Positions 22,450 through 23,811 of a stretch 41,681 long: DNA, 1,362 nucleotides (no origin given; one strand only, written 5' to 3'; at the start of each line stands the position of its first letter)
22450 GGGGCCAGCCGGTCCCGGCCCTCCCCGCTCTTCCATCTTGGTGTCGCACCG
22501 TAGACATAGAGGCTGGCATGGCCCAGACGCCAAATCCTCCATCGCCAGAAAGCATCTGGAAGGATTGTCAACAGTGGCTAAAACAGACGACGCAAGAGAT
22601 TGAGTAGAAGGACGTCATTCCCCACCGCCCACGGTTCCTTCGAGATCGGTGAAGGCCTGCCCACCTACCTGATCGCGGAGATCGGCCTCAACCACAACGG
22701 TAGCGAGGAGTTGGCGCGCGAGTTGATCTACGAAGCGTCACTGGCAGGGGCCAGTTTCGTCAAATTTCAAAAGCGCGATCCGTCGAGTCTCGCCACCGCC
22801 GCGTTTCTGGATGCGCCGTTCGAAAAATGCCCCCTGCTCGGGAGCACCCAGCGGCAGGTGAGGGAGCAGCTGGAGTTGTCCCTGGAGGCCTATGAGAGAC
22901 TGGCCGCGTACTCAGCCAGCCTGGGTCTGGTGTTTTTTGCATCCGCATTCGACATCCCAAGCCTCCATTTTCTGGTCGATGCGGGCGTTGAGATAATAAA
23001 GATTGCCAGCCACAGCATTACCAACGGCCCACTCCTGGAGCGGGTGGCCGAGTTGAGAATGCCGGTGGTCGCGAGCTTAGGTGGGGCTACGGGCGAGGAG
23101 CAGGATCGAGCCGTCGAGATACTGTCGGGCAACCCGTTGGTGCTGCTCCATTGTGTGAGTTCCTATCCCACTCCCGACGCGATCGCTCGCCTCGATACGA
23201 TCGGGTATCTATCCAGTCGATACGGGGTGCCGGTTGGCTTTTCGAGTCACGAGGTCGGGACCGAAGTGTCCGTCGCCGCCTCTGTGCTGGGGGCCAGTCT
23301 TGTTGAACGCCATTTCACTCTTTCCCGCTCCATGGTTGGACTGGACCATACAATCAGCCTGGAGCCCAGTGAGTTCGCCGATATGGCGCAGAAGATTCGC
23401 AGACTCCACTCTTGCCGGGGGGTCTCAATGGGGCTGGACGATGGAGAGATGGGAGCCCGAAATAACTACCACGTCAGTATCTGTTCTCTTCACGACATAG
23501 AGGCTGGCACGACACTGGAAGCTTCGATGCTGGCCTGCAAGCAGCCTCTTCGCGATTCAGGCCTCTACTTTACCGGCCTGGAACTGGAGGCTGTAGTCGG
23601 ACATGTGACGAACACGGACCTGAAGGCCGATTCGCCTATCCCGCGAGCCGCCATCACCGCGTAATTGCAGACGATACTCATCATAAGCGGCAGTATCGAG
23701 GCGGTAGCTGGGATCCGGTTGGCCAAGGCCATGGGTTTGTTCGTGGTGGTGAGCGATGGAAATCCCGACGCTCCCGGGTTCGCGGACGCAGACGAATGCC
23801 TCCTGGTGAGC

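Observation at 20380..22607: Split sulfopyruvate/phosphonopyruvate-decarboxylase-like ThDP enzyme plus Fe-ADH inside a sugar operon, with no PEP mutase in sight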

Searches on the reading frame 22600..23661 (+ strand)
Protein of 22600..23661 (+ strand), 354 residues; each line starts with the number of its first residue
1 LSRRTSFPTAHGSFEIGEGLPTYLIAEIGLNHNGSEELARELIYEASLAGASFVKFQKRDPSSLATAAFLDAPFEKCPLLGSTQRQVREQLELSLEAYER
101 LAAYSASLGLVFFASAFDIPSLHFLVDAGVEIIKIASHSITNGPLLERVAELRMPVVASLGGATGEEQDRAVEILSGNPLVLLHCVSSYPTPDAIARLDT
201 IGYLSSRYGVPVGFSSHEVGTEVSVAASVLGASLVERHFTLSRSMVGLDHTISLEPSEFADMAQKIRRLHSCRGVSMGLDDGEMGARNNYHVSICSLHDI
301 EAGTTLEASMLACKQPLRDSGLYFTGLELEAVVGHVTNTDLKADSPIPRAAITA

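Call 5: search_protein_families(library=pfam, proteins=[window:22600-23661:+], max_evalue=0.01)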
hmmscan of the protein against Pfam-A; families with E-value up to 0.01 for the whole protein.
window:22600-23661:+ (354 aa): 2 families
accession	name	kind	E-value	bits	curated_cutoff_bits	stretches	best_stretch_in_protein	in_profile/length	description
PF03102.20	NeuB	-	3.2e-65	220.4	22.1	1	42-274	1-237/241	NeuB family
PF08666.17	SAF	-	9.5e-06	26.5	21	1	297-350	7-60/63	SAF domain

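Call 6: search_protein_families(library=ncbifam, proteins=[window:22600-23661:+], max_evalue=0.01)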
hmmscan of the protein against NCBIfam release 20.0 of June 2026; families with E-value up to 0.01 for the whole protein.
window:22600-23661:+ (354 aa): 2 families
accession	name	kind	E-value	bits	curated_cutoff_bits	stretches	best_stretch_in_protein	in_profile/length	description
TIGR03569.1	NeuB_NnaB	equivalog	5.9e-73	245.8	399.65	1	22-346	1-328/329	N-acetylneuraminate synthase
TIGR03586.1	PseI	equivalog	8.6e-55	186.2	340.25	1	22-346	2-326/327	pseudaminic acid synthase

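Call 42: search_solved_structures(query=window:22600-23661:+, max_evalue=1e-10, show_alignments=3)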
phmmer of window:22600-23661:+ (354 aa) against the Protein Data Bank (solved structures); distinct sequences matched with E-value up to 1e-10: 8.
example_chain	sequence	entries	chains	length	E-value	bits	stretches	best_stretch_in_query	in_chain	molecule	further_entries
6ncs_A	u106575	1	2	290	6.2e-44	154.4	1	11-274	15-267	N-acetylneuraminic acid (Sialic acid) synthetase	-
1vli_A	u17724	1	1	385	2.7e-32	116.2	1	15-271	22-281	Spore coat polysaccharide biosynthesis protein spsE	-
2wqp_A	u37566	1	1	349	9.1e-29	104.6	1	13-346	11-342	POLYSIALIC ACID CAPSULE BIOSYNTHESIS PROTEIN SIAC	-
1xuu_A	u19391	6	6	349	9.1e-29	104.6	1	13-346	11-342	polysialic acid capsule biosynthesis protein SiaC | N-acetylneuraminate synthase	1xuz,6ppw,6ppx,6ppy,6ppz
4ipj_A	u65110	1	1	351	9.2e-29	104.5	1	13-346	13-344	Polysialic acid capsule biosynthesis protein SiaC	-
4ipi_A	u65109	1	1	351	1.7e-28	103.7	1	13-345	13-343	Polysialic acid capsule biosynthesis protein SiaC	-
8h2c_A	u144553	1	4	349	1.5e-26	97.2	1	21-306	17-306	Pseudaminic acid synthase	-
3g8r_A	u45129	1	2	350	1.3e-25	94.2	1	89-350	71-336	Probable spore coat polysaccharide biosynthesis protein E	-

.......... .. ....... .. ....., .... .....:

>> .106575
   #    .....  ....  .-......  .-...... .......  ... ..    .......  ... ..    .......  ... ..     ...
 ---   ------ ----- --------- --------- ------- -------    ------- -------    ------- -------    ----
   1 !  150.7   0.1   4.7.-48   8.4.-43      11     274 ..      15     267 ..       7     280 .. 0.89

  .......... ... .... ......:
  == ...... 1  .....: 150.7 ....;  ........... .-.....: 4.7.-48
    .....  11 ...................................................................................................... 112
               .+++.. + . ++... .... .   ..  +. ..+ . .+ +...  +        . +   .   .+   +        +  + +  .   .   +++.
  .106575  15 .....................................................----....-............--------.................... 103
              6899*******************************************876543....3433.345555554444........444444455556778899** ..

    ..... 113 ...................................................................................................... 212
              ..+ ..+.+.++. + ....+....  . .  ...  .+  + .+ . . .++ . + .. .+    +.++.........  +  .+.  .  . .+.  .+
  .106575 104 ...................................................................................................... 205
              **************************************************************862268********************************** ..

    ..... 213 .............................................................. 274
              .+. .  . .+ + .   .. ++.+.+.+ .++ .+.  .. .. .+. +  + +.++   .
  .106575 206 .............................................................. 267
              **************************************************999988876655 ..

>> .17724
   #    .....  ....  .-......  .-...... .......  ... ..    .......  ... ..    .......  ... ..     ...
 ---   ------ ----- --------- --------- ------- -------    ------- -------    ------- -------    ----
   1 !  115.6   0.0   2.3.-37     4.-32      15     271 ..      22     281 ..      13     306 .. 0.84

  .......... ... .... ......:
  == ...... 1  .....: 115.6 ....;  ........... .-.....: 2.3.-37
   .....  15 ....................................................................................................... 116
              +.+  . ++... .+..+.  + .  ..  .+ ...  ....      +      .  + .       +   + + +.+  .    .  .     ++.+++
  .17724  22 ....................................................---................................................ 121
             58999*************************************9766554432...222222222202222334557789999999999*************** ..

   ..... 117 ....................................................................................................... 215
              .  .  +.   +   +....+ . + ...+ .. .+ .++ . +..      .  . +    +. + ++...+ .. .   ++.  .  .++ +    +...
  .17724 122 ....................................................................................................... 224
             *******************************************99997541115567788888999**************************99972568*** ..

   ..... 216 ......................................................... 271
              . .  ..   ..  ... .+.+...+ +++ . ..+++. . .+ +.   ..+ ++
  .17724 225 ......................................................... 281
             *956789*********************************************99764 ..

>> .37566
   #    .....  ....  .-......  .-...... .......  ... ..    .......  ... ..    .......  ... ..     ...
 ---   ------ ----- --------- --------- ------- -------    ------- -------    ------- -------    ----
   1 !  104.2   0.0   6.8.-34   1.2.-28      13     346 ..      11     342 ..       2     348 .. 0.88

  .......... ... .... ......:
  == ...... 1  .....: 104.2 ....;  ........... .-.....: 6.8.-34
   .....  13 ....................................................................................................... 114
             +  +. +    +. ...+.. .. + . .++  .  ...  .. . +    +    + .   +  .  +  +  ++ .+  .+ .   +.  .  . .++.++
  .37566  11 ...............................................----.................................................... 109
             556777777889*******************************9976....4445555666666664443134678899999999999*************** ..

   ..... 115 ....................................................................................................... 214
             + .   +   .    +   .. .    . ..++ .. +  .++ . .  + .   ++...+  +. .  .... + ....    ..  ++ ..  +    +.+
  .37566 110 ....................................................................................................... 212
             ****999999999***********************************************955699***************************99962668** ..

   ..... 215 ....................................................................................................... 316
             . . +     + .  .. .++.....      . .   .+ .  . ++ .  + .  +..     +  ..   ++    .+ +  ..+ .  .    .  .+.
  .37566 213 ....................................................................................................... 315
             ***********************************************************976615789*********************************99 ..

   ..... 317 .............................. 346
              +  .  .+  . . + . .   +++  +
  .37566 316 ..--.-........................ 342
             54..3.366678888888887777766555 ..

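Call 70: find_homologous_proteins(query=window:22600-23661:+, max_evalue=1e-20)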
Query window:22600-23661:+ (354 aa): 1838 proteins with E <= 1e-20 among 8000 candidates; the best 120 are listed.
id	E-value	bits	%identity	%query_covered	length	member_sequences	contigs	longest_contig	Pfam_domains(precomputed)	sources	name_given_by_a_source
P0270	1.8e-226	769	100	100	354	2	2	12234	PF03102.21,PF08666.18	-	-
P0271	2.3e-177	608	79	99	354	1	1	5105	PF03102.21,PF08666.18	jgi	jgi:sialic acid synthase SpsE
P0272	5.0e-157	541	68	99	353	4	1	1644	PF03102.21,PF08666.18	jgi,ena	-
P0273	3.7e-156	538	68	99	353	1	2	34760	PF03102.21,PF08666.18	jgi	jgi:sialic acid synthase SpsE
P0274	3.9e-153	528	66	99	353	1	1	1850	PF03102.21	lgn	-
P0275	2.1e-152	526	70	99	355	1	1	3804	PF03102.21,PF08666.18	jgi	jgi:sialic acid synthase SpsE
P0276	1.5e-150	520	66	99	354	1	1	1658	PF03102.21,PF08666.18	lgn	-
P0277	6.2e-150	518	66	99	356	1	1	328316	PF03102.21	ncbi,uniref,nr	ncbi:N-acetylneuraminate synthase family protein [Desulfuromonas acetexigens]|uniref:N-acylneuramina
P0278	1.5e-148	513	66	99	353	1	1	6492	PF03102.21,PF08666.18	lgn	-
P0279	1.7e-148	513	66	99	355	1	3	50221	PF03102.21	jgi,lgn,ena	-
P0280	1.1e-146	507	65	99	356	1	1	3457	PF03102.21,PF08666.18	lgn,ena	-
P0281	2.0e-146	506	63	99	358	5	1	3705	PF03102.21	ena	-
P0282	3.2e-146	505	66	99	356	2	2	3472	PF03102.21,PF08666.18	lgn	-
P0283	3.9e-146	505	63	100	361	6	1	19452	PF03102.21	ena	-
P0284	5.1e-146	505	63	99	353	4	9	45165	PF03102.21,PF08666.18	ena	-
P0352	8.3e-124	432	59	99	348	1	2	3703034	PF03102.21,PF08666.18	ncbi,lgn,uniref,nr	ncbi:N-acetylneuraminate synthase family protein [Maridesulfovibrio hydrothermalis]|uniref:N-acetyln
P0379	1.0e-115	405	56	96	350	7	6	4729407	PF03102.21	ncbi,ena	-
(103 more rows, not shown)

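Call 71: find_encoding_contigs(protein=P0277, flank=10000, max_places=1)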
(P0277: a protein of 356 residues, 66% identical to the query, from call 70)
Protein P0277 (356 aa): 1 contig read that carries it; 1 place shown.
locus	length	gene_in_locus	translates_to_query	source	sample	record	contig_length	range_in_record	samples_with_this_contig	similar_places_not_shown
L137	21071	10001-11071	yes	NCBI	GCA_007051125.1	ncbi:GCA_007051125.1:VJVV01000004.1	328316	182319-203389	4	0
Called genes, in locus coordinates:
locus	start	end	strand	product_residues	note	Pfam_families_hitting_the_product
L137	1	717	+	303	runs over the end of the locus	PF01209:Ubie_methyltran (weak), PF13847:Methyltransf_31, PF08241:Methyltransf_11, PF13649:Methyltransf_25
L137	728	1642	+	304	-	PF03102:NeuB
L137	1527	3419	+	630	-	PF02348:CTP_transf_3, PF12804:NTP_transf_3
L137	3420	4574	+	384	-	PF00535:Glycos_transf_2, PF10111:Glyco_tranf_2_2, PF13641:Glyco_tranf_2_3, PF13424:TPR_12 (faint)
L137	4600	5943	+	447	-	PF04055:Radical_SAM, PF22674:C2185-like_N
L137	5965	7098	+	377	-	PF22674:C2185-like_N, PF05050:Methyltransf_21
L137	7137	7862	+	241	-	-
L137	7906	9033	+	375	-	PF00465:Fe-ADH, PF25137:ADH_Fe_C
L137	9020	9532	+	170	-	-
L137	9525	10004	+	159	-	PF02775:TPP_enzyme_C (weak)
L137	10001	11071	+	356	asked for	PF03102:NeuB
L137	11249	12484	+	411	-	PF18130:ATPgrasp_N, PF02655:ATP-grasp_3, PF02786:CPSase_L_D2 (weak), PF13535:ATP-grasp_4 (faint), PF18603:LAL_C2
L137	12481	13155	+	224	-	PF02585:PIG-L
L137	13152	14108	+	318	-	PF00551:Formyl_trans_N, PF02911:Formyl_trans_C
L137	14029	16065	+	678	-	PF03065:Glyco_hydro_57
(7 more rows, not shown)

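Call 72: find_encoding_contigs(protein=P0352, flank=10000, max_places=1)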
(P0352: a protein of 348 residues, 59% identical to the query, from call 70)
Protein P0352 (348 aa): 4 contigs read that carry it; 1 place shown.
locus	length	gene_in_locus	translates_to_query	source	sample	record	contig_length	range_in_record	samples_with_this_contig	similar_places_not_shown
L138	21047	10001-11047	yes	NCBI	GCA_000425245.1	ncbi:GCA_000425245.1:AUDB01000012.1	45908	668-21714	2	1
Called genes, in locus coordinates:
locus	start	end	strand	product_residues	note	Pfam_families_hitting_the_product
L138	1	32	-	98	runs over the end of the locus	-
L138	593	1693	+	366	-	PF01926:MMR_HSR1, PF02421:FeoB_N (weak), PF06071:YchF-GTPase_C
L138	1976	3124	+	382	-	PF05128:DUF697 (weak)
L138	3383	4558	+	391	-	PF04464:Glyphos_transf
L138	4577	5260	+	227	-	PF12804:NTP_transf_3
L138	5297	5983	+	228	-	PF02348:CTP_transf_3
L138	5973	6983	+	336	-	-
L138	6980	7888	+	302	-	PF13489:Methyltransf_23, PF07021:MetW (weak), PF13847:Methyltransf_31 (weak), PF08241:Methyltransf_11, PF08242:Methyltransf_12, PF13649:Methyltransf_25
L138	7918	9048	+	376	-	PF00465:Fe-ADH, PF13685:Fe-ADH_2, PF25137:ADH_Fe_C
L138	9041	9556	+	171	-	-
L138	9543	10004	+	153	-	PF02775:TPP_enzyme_C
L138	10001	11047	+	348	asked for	PF03102:NeuB, PF08666:SAF (faint)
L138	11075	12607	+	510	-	-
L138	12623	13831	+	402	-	PF13489:Methyltransf_23, PF01209:Ubie_methyltran, PF02353:CMAS, PF13847:Methyltransf_31, PF08241:Methyltransf_11, PF08242:Methyltransf_12, PF13649:Methyltransf_25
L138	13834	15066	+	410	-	PF01071:GARS_A, PF02655:ATP-grasp_3, PF02786:CPSase_L_D2 (faint), PF18603:LAL_C2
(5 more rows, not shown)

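Call 73: find_encoding_contigs(protein=P0379, flank=10000, max_places=1)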
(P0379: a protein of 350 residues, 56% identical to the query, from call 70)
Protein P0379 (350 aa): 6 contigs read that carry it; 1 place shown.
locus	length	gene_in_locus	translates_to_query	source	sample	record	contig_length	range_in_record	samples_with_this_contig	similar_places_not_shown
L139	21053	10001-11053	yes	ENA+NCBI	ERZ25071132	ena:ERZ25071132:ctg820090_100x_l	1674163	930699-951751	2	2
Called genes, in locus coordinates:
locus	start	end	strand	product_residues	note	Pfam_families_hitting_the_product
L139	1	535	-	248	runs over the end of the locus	PF01609:DDE_Tnp_1 (weak)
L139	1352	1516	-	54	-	PF02348:CTP_transf_3 (weak)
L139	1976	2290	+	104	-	-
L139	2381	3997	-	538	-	-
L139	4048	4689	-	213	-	PF04337:DUF480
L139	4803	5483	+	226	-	PF13468:Glyoxalase_3, PF13669:Glyoxalase_4 (weak)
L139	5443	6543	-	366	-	PF00296:Bac_luciferase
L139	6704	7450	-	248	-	PF00106:adh_short, PF08659:KR, PF13561:adh_short_C2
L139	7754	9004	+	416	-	PF00465:Fe-ADH, PF13685:Fe-ADH_2, PF25137:ADH_Fe_C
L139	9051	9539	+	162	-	-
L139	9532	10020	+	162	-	PF02775:TPP_enzyme_C (weak)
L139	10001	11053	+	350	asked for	PF03102:NeuB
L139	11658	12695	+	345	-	PF01011:PQQ (faint), PF13360:PQQ_2, PF13570:Beta-prop_ACSF4 (weak), PF13360:PQQ_2 (weak)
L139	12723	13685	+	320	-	PF05448:AXE1, PF01738:DLH (weak), PF02129:Peptidase_S15, PF00561:Abhydrolase_1 (weak), PF12146:Hydrolase_4 (faint), PF12697:Abhydrolase_6 (faint), PF00326:Peptidase_S9 (weak)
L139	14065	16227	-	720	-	PF14236:DruA, PF14706:Tnp_DNA_bind, PF01609:DDE_Tnp_1 (weak)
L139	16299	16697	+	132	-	-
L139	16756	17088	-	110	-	PF08808:RES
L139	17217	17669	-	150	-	PF20432:Xre-like-HTH, PF09722:Xre_MbcA_ParS_C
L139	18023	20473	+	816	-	PF07635:PSCyt1, PF07583:PSCyt2, PF07587:PSD1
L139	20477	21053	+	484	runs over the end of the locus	PF07394:DUF1501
